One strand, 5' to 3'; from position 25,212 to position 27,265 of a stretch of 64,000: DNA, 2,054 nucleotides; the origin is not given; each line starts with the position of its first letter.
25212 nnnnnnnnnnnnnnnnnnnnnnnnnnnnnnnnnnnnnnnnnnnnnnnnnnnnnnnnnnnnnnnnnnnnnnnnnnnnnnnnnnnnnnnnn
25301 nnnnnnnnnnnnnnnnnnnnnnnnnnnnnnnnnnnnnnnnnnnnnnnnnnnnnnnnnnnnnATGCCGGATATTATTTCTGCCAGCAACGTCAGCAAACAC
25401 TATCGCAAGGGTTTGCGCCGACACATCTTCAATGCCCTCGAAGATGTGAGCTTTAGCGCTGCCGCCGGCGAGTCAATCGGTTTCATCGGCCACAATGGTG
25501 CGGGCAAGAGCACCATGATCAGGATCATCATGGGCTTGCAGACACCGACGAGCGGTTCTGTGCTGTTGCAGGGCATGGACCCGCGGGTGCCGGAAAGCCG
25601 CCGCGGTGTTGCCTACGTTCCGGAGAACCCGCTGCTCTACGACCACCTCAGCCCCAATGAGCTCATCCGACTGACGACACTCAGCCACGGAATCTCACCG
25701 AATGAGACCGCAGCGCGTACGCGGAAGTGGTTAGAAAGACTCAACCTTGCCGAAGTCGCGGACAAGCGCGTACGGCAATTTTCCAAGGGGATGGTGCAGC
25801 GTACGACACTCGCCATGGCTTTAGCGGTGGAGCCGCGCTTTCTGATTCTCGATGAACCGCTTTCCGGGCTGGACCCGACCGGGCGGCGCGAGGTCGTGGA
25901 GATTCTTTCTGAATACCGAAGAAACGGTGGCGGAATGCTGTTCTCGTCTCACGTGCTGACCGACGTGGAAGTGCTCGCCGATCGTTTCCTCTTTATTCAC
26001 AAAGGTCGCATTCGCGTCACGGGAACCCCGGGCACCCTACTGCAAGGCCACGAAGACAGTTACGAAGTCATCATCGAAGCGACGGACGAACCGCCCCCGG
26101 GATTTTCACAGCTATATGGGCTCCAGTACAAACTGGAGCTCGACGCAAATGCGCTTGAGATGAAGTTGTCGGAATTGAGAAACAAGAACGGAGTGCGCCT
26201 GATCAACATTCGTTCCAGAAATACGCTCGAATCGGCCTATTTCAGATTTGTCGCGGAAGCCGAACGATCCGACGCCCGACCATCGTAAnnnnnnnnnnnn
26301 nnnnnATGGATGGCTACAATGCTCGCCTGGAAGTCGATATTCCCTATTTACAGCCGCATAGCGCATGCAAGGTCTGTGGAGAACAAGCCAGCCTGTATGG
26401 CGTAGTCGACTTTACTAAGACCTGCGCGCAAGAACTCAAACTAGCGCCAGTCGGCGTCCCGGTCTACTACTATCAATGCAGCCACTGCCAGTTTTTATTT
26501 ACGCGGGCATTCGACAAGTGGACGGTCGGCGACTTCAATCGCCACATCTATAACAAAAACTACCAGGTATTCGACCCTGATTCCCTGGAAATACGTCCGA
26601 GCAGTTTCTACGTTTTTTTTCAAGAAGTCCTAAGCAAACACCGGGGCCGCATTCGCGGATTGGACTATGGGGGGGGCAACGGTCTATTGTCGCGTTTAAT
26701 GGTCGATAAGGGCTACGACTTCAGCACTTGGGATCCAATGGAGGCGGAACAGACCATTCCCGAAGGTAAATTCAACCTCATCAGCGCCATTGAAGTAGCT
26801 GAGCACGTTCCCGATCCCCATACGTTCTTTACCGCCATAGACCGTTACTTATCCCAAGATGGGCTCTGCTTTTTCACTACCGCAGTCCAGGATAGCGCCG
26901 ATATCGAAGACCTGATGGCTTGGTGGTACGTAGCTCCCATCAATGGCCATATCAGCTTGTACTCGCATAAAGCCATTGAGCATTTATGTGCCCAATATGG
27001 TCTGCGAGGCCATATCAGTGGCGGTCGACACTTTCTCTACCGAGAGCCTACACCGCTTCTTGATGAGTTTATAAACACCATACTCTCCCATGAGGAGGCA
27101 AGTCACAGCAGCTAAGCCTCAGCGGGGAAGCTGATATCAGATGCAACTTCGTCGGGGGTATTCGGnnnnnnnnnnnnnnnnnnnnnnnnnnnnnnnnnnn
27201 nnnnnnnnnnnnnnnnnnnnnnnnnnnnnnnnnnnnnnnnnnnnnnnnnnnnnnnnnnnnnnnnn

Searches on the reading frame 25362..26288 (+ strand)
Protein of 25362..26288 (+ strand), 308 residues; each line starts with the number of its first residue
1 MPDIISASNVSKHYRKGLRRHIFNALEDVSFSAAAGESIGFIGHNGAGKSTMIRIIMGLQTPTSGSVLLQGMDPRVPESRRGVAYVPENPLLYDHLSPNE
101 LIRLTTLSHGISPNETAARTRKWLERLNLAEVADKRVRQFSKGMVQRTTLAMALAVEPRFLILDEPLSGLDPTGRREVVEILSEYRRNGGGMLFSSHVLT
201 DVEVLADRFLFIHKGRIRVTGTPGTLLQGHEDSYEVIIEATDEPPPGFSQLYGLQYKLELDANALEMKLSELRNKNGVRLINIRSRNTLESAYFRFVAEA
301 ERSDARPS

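Call 3: search_protein_families(library=pfam, proteins=[window:25362-26288:+], max_evalue=0.01)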
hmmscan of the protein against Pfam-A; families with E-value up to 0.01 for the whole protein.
window:25362-26288:+ (308 aa): 2 families
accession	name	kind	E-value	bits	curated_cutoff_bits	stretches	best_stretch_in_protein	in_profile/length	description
PF00005.33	ABC_tran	-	3.1e-31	109.2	25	1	26-167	1-136/137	ABC transporter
PF13304.12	AAA_21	-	2.5e-09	38.1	27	1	137-197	235-298/304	AAA domain, putative AbiEii toxin, Type IV TA system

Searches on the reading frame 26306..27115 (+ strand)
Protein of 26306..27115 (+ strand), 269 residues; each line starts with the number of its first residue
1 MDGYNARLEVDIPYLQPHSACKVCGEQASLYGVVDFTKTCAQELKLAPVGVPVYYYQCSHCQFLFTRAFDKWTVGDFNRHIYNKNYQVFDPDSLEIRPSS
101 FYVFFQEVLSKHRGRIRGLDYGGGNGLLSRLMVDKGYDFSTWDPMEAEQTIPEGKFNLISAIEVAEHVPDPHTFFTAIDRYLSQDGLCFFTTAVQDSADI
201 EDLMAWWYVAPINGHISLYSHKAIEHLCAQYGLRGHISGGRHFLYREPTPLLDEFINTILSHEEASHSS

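Call 3: search_protein_families(library=pfam, proteins=[window:26306-27115:+], max_evalue=0.01)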
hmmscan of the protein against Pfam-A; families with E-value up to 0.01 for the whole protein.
window:26306-27115:+ (269 aa): 4 families
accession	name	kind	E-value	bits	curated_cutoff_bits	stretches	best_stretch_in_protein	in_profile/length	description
PF13489.12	Methyltransf_23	-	4.2e-27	95.3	27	1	107-234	15-160/164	Methyltransferase domain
PF08241.18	Methyltransf_11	-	5.8e-06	27.3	21.2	1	147-190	51-95/95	Methyltransferase domain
PF08242.18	Methyltransf_12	-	0.0013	19.8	30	1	139-187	50-97/98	Methyltransferase domain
PF13847.12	Methyltransf_31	-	0.0058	16.8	27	0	146-197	65-116/145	Methyltransferase domain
